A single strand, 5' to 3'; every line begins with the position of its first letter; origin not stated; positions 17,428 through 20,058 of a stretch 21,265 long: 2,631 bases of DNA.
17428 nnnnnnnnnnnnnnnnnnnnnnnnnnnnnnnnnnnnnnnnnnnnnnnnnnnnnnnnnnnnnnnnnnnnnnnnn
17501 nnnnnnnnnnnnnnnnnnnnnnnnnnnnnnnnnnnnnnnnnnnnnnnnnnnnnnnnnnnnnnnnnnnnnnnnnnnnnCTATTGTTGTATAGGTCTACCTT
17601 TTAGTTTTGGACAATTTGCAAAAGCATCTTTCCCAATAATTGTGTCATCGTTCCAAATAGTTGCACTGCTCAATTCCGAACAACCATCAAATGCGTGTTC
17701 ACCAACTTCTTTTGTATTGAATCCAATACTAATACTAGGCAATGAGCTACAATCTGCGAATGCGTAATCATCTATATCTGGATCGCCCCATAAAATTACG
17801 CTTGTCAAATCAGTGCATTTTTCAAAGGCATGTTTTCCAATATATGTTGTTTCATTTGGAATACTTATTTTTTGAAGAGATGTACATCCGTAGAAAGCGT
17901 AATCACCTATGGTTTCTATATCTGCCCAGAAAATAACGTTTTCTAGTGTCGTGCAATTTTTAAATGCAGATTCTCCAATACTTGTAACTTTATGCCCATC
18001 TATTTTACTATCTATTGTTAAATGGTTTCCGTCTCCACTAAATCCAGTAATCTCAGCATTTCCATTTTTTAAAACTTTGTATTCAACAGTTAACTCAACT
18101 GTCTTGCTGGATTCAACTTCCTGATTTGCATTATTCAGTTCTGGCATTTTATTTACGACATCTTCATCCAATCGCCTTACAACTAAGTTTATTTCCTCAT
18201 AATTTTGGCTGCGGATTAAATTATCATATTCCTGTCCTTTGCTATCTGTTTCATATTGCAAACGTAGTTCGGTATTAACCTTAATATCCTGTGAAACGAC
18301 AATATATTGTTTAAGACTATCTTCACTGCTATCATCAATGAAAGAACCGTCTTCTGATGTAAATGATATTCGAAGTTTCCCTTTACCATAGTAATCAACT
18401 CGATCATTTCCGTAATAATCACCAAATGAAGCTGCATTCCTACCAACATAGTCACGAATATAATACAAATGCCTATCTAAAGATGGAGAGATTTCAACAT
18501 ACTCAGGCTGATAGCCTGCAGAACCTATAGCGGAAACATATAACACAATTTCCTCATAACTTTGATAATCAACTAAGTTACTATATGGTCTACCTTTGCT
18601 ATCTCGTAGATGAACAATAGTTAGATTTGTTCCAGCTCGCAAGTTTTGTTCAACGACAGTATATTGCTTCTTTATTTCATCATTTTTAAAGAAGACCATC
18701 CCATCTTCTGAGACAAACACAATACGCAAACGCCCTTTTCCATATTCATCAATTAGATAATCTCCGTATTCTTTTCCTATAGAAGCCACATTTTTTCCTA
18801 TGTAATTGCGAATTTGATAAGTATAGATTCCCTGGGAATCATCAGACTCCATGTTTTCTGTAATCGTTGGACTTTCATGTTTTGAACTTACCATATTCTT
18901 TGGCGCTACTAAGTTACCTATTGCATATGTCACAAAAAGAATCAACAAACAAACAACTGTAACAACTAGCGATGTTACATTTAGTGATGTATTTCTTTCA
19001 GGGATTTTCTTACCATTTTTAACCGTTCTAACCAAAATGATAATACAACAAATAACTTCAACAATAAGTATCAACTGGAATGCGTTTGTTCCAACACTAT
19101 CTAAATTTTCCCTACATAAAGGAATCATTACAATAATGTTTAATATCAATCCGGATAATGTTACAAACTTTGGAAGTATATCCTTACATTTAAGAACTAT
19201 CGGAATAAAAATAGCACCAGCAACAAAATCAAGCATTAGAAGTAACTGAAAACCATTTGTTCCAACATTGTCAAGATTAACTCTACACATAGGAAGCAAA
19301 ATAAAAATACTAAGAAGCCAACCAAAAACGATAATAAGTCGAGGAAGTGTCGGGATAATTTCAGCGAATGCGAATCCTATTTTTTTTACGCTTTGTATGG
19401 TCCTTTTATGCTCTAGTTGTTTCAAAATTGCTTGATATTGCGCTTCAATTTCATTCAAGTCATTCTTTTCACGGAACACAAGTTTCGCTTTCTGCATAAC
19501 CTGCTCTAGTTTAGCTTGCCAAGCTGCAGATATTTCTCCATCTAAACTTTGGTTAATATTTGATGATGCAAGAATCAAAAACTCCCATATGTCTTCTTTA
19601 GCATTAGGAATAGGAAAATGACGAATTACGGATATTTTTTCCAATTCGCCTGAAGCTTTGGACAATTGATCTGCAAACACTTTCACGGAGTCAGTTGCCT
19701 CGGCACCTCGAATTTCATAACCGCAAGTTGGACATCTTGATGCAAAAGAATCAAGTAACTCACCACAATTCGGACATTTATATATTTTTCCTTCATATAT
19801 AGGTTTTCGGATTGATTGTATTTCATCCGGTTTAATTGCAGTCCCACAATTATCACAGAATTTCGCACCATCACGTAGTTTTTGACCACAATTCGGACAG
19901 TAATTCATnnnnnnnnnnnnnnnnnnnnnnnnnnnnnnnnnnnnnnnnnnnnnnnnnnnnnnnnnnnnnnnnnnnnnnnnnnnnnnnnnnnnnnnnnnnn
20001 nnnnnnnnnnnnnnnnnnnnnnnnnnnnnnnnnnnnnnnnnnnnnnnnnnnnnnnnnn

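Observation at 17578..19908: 776-aa protein with an inside-out architecture: cytoplasmic double zinc ribbon, duplicated TM hairpin, duplicated extracellular domain, BspA-LRR tip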

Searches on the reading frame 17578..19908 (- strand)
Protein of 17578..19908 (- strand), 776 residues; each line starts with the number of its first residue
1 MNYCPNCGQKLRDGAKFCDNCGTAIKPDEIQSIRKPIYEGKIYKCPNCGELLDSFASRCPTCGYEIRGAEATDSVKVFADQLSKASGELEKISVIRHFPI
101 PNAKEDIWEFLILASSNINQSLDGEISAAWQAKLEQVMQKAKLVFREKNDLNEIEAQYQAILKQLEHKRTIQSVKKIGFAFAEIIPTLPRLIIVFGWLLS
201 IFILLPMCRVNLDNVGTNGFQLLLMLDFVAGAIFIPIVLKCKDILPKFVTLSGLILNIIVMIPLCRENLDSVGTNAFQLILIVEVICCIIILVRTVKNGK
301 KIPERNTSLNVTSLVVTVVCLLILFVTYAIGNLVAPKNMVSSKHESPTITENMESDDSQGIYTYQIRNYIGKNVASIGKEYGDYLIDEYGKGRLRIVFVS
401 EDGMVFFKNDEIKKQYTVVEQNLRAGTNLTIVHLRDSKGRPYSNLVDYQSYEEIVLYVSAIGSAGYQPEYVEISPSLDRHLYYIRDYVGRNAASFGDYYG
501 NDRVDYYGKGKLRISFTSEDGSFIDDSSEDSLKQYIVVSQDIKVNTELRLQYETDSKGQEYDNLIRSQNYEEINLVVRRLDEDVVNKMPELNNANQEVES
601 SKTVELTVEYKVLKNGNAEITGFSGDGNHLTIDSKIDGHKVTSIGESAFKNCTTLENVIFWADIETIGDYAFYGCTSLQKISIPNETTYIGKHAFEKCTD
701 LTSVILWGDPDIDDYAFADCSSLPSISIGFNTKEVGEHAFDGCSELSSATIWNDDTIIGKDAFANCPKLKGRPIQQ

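Call 3: search_protein_families(library=pfam, proteins=[window:17578-19908:-], max_evalue=0.1)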
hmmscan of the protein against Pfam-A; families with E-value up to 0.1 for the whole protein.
window:17578-19908:- (776 aa): 15 families
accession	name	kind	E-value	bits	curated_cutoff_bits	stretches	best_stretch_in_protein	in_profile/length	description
PF13306.12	LRR_5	-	2.7e-34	118.2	27.7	1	642-770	1-127/127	BspA type Leucine rich repeat region (6 copies)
PF13240.11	Zn_Ribbon_1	-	1.2e-13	50.8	25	2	3-24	1-22/23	zinc-ribbon domain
PF13248.11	Zn_ribbon_3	-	1.5e-12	47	27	2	1-23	2-24/26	zinc-ribbon domain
PF12773.13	DZR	-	1.3e-10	41.7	27.3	1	4-63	1-45/45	Double zinc ribbon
PF24460.1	DUF7575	-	2.5e-05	24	28.5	1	4-24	6-26/28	Domain of unknown function (DUF7575)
PF13855.12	LRR_8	-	3.3e-05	24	27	0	664-706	13-56/61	Leucine rich repeat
PF22747.2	Zn_ribbon_DUF2089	-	6e-05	23.5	27.6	0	4-26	1-23/32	DUF2089 zinc ribbon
PF10571.15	UPF0547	-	0.0018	18.8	29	1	44-65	2-23/26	Uncharacterised protein family UPF0547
PF02591.20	Zn_ribbon_9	-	0.0026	18.3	29.1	1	18-49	2-30/33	C4-type zinc ribbon domain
PF17032.10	Zn_ribbon_15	-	0.0045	18.2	28.9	0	2-22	53-73/73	zinc-ribbon family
PF10005.14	Zn_ribbon_DZR_6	-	0.0047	18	23.4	0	43-112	2-70/93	zinc-ribbon domain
PF18912.6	DZR_2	-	0.012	15.9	27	0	4-25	10-31/56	Double zinc ribbon domain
PF07191.17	Zn_ribbon_6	-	0.018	15.5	25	0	18-76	3-49/67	Double zinc ribbon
PF10083.14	DUF2321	-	0.026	14.6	24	0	45-79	29-60/157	Uncharacterized protein conserved in bacteria (DUF2321)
PF24463.1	DUF7577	-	0.089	12.9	28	0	3-23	4-24/27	Domain of unknown function (DUF7577)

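Call 10: find_homologous_proteins(query=window:17578-19908:-, max_evalue=0.001)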
Query window:17578-19908:- (776 aa): 171 proteins with E <= 0.001 among 8000 candidates; the best 120 are listed.
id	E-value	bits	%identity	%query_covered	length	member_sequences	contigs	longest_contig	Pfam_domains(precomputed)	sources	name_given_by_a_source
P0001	0.0e+0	1317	71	100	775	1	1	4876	PF13240.12,PF13306.13,PF12773.14,PF13855.13,PF13248.12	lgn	-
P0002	0.0e+0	1280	100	73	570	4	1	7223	PF13306.13,PF13855.13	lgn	-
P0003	0.0e+0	1116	61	100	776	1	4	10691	PF13240.12,PF13306.13,PF12773.14,PF13248.12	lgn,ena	-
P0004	0.0e+0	1097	59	100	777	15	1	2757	PF13240.12,PF13306.13,PF12773.14,PF13855.13,PF13248.12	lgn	-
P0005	0.0e+0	1088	60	100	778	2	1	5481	PF13240.12,PF13306.13,PF12773.14,PF13248.12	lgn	-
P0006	0.0e+0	1079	59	100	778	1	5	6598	PF13240.12,PF13306.13,PF12773.14,PF13855.13,PF13248.12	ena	-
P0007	0.0e+0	1041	56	100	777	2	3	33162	PF13240.12,PF13306.13,PF12773.14,PF13855.13,PF13248.12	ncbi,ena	-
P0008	0.0e+0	1032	57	100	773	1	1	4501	PF13240.12,PF13306.13,PF12773.14,PF13855.13,PF13248.12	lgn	-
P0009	0.0e+0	1031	57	100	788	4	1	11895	PF13240.12,PF13306.13,PF12773.14,PF13248.12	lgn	-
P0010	0.0e+0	1027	56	100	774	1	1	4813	PF13240.12,PF13306.13,PF12773.14,PF13855.13,PF13248.12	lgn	-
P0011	0.0e+0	1016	56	100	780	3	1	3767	PF13240.12,PF13306.13,PF12773.14,PF13248.12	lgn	-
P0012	2.4e-298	1010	56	100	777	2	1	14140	PF13240.12,PF13306.13,PF12773.14,PF13248.12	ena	-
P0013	2.8e-297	1006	54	100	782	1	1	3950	PF13240.12,PF13306.13,PF12773.14,PF13248.12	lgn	-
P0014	3.1e-292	990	54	100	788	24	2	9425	PF13240.12,PF13306.13,PF12773.14,PF13248.12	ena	-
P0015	3.7e-287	973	54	100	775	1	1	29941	PF13240.12,PF13306.13,PF12773.14,PF13248.12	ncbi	-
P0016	5.9e-282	956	53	100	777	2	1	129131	PF13240.12,PF13306.13,PF12773.14,PF24460.2,PF13248.12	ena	-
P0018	1.4e-225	769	57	77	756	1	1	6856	PF13240.12,PF12773.14,PF13248.12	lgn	-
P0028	1.6e-205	703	52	60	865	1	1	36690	PF18912.7,PF13240.12,PF13306.13,PF12773.14,PF13855.13,PF24460.2,PF13248.12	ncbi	-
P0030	2.4e-202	692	57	55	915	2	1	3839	PF13240.12,PF13306.13,PF12773.14,PF01556.24,PF13248.12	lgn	-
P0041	5.3e-180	619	57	57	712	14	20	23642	PF13240.12,PF13306.13,PF12773.14,PF13855.13,PF10571.16,PF13248.12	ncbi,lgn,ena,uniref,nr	ncbi:leucine-rich repeat protein [Ruminococcus sp.]|uniref:leucine-rich repeat protein n=1 Tax=Rumin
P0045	2.8e-175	603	53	59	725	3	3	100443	PF13240.12,PF13306.13,PF12773.14,PF17032.11,PF13855.13,PF24460.2,PF13248.12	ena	-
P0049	3.2e-164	566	49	69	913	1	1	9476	PF13306.13,PF13676.12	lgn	-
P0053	4.3e-126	440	41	52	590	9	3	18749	PF13306.13,PF13855.13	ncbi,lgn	-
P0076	5.5e-117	410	46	53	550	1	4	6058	PF13240.12,PF20234.4,PF12773.14,PF24460.2,PF13248.12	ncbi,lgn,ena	-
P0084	9.9e-117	409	46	53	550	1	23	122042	PF13240.12,PF20234.4,PF12773.14,PF24460.2,PF13248.12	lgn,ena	-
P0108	9.8e-110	386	59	32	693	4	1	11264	PF13240.12,PF12773.14,PF13248.12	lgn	-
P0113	6.0e-102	360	47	43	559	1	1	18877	PF13240.12,PF20234.4,PF12773.14,PF13248.12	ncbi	-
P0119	1.2e-100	356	46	47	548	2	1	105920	PF13240.12,PF20234.4,PF12773.14,PF13248.12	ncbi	-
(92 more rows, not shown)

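Call 11: search_protein_families(library=padloc, proteins=[window:17578-19908:-], max_evalue=0.01)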
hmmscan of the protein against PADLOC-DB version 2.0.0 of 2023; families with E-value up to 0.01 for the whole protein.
window:17578-19908:- (776 aa): 0 families

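Call 13: find_encoding_contigs(protein=P0016, flank=8000, max_places=3)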
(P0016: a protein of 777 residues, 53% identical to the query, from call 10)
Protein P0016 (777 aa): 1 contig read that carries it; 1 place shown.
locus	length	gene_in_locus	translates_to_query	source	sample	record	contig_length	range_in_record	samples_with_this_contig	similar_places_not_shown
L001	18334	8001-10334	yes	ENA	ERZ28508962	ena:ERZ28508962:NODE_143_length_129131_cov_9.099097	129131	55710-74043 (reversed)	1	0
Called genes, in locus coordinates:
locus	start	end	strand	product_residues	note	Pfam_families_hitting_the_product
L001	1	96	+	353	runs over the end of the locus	PF00005:ABC_tran, PF13304:AAA_21 (faint), PF08402:TOBE_2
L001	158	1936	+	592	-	PF00890:FAD_binding_2, PF07992:Pyr_redox_2 (faint)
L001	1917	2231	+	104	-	PF00037:Fer4 (weak), PF12797:Fer4_2 (faint), PF12837:Fer4_6 (weak), PF13237:Fer4_10, PF14697:Fer4_21 (weak), PF25160:LdpA_Fe-S-bd (faint), PF12838:Fer4_7, PF13187:Fer4_9, +2 more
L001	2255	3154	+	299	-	PF01507:PAPS_reduct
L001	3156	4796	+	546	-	PF00009:GTP_EFTU, PF22594:GTP-eEF1A_C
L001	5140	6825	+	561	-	PF09820:AAA-ATPase_like, PF08011:PDDEXK_9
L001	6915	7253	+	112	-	PF13306:LRR_5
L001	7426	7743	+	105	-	PF01381:HTH_3 (weak)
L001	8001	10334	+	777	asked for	PF12773:DZR, PF13240:Zn_Ribbon_1, PF13248:Zn_ribbon_3 (faint), PF24460:DUF7575 (faint), PF13306:LRR_5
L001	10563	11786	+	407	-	PF01053:Cys_Met_Meta_PP, PF00155:Aminotran_1_2 (faint), PF01041:DegT_DnrJ_EryC1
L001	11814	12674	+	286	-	PF03460:NIR_SIR_ferr, PF01077:NIR_SIR, PF00037:Fer4 (weak), PF12837:Fer4_6 (weak), PF14697:Fer4_21 (weak), PF12838:Fer4_7, PF13187:Fer4_9 (weak), PF00037:Fer4, +3 more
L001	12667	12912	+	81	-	PF01206:TusA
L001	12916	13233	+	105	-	PF00085:Thioredoxin, PF13098:Thioredoxin_2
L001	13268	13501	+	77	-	PF02597:ThiS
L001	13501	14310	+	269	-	PF00899:ThiF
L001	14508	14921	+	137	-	PF14464:Prok-JAB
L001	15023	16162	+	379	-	PF05201:GlutR_N, PF01488:Shikimate_DH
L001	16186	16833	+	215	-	PF13241:NAD_binding_7, PF14824:Sirohm_synth_M (weak)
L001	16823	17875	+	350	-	PF01379:Porphobil_deam, PF03900:Porphobil_deamC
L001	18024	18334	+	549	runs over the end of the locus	PF00590:TP_methylase, PF02602:HEM4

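Call 14: find_encoding_contigs(protein=P0007, flank=8000, max_places=3)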
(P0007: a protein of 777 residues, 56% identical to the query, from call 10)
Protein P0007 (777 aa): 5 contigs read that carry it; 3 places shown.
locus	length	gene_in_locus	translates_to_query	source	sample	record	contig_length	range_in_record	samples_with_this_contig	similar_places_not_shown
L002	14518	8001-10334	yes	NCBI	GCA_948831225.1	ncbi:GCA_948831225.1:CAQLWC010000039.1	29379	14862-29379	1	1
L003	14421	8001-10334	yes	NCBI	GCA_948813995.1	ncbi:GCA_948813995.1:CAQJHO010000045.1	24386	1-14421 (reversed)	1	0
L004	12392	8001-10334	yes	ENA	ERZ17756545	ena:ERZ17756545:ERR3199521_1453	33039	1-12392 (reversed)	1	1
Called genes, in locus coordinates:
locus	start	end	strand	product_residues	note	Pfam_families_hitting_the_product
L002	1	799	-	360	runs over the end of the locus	PF00266:Aminotran_5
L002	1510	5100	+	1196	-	PF01855:POR_N, PF17147:PFOR_II, PF01558:POR, PF10371:EKR, PF12837:Fer4_6 (weak), PF12838:Fer4_7, PF13183:Fer4_8 (weak), PF02775:TPP_enzyme_C, +4 more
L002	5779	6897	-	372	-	PF08808:RES (weak)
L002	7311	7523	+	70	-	PF13443:HTH_26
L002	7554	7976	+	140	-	-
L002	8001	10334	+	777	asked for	PF12773:DZR, PF13240:Zn_Ribbon_1 (weak), PF13248:Zn_ribbon_3 (faint), PF13306:LRR_5, PF13855:LRR_8 (faint)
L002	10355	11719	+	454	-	PF13421:Band_7_1, PF14237:GYF_2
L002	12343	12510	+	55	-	-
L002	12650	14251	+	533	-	PF00239:Resolvase, PF07508:Recombinase, PF13408:Zn_ribbon_recom, PF14287:DUF4368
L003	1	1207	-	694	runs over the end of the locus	PF22019:GlgB_N, PF02922:CBM_48, PF00128:Alpha-amylase, PF02806:Alpha-amylase_C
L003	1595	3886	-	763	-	PF07228:SpoIIE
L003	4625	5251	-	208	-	PF01522:Polysacc_deac_1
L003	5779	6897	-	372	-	PF08808:RES (weak)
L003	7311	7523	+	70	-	PF13443:HTH_26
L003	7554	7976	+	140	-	-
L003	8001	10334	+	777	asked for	PF12773:DZR, PF13240:Zn_Ribbon_1 (weak), PF13248:Zn_ribbon_3 (faint), PF13306:LRR_5, PF13855:LRR_8 (faint)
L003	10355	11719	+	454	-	PF13421:Band_7_1, PF14237:GYF_2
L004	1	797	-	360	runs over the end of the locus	PF00266:Aminotran_5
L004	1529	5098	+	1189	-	PF01855:POR_N, PF17147:PFOR_II, PF01558:POR, PF10371:EKR, PF12837:Fer4_6 (weak), PF12838:Fer4_7, PF13183:Fer4_8 (weak), PF02775:TPP_enzyme_C, +4 more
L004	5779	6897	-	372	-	PF08808:RES (weak)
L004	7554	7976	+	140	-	-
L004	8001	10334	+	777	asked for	PF12773:DZR, PF13240:Zn_Ribbon_1 (weak), PF13248:Zn_ribbon_3 (faint), PF13306:LRR_5, PF13855:LRR_8 (faint)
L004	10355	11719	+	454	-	PF13421:Band_7_1, PF14237:GYF_2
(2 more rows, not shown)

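Call 17: find_encoding_contigs(protein=P0084, flank=6000, max_places=4)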
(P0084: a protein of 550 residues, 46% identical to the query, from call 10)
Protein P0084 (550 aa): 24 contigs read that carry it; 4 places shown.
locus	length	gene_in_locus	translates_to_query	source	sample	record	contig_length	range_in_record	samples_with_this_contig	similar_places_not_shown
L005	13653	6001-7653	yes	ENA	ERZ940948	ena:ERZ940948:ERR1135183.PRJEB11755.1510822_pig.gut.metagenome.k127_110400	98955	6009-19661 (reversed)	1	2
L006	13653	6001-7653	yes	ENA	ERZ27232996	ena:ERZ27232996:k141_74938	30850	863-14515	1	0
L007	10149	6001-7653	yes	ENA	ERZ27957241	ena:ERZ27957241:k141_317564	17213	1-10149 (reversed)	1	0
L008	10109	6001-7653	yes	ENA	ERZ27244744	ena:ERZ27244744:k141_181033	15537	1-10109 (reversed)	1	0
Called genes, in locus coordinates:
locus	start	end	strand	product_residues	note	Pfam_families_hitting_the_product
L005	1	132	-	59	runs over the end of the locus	-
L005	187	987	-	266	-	PF23023:Anti-Pycsar_Apyc1, PF00753:Lactamase_B, PF12706:Lactamase_B_2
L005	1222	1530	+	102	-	PF00239:Resolvase (weak)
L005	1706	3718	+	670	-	PF19789:DUF6273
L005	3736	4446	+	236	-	-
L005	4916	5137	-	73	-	-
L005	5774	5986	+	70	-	PF13443:HTH_26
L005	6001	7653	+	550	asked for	PF12773:DZR, PF13240:Zn_Ribbon_1, PF13248:Zn_ribbon_3 (faint), PF24460:DUF7575 (faint), PF20234:DUF6591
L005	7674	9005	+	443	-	PF13421:Band_7_1, PF14237:GYF_2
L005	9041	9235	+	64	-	-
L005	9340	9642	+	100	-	PF24749:DUF7695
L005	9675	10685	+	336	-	PF01661:Macro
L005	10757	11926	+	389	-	-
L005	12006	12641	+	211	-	-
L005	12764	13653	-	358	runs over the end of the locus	PF19553:DUF6076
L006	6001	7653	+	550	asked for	PF12773:DZR, PF13240:Zn_Ribbon_1, PF13248:Zn_ribbon_3 (faint), PF24460:DUF7575 (faint), PF20234:DUF6591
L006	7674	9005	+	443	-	PF13421:Band_7_1, PF14237:GYF_2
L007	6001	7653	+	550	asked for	PF12773:DZR, PF13240:Zn_Ribbon_1, PF13248:Zn_ribbon_3 (faint), PF24460:DUF7575 (faint), PF20234:DUF6591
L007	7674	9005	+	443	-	PF13421:Band_7_1, PF14237:GYF_2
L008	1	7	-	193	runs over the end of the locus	-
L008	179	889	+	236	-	PF03009:GDPD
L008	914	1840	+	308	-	PF00795:CN_hydrolase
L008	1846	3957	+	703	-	PF00916:Sulfate_transp, PF01740:STAS, PF13466:STAS_2 (weak)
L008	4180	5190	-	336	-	PF03590:AsnA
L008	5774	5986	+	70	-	PF13443:HTH_26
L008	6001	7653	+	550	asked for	PF12773:DZR, PF13240:Zn_Ribbon_1, PF13248:Zn_ribbon_3 (faint), PF24460:DUF7575 (faint), PF20234:DUF6591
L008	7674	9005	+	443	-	PF13421:Band_7_1, PF14237:GYF_2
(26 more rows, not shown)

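Call 18: find_encoding_contigs(protein=P0045, flank=6000, max_places=3)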
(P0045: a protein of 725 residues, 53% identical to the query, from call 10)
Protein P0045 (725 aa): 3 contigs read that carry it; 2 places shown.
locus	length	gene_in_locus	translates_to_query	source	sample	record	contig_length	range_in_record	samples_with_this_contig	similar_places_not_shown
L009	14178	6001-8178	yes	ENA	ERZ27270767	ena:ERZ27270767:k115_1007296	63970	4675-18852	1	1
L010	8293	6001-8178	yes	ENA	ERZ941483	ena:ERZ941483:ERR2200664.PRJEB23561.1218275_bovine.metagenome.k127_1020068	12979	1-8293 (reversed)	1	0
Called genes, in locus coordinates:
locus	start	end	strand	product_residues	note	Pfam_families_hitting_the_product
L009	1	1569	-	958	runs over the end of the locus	PF00497:SBP_bac_3, PF00512:HisKA, PF02518:HATPase_c, PF00072:Response_reg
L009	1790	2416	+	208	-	-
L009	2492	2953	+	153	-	-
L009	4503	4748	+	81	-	-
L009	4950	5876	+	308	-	PF13248:Zn_ribbon_3 (weak)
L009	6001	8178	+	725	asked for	PF12773:DZR, PF13240:Zn_Ribbon_1 (weak), PF13248:Zn_ribbon_3 (faint), PF17032:Zn_ribbon_15 (faint), PF24460:DUF7575 (faint), PF13855:LRR_8 (faint), PF13306:LRR_5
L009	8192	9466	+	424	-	PF17032:Zn_ribbon_15 (faint), PF07191:Zn_ribbon_6 (faint), PF18912:DZR_2 (faint), PF12773:DZR, PF13240:Zn_Ribbon_1 (weak), PF13248:Zn_ribbon_3 (faint), PF13240:Zn_Ribbon_1 (weak)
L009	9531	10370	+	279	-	-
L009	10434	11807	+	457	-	PF13421:Band_7_1, PF14237:GYF_2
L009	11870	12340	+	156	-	-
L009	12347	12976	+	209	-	PF03853:YjeF_N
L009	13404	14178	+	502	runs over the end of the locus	PF00041:fn3 (faint)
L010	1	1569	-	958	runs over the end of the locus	PF00497:SBP_bac_3, PF00512:HisKA, PF02518:HATPase_c, PF00072:Response_reg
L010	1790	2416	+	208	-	-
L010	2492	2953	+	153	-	-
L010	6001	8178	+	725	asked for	PF12773:DZR, PF13240:Zn_Ribbon_1 (weak), PF13248:Zn_ribbon_3 (faint), PF17032:Zn_ribbon_15 (faint), PF24460:DUF7575 (faint), PF13855:LRR_8 (faint), PF13306:LRR_5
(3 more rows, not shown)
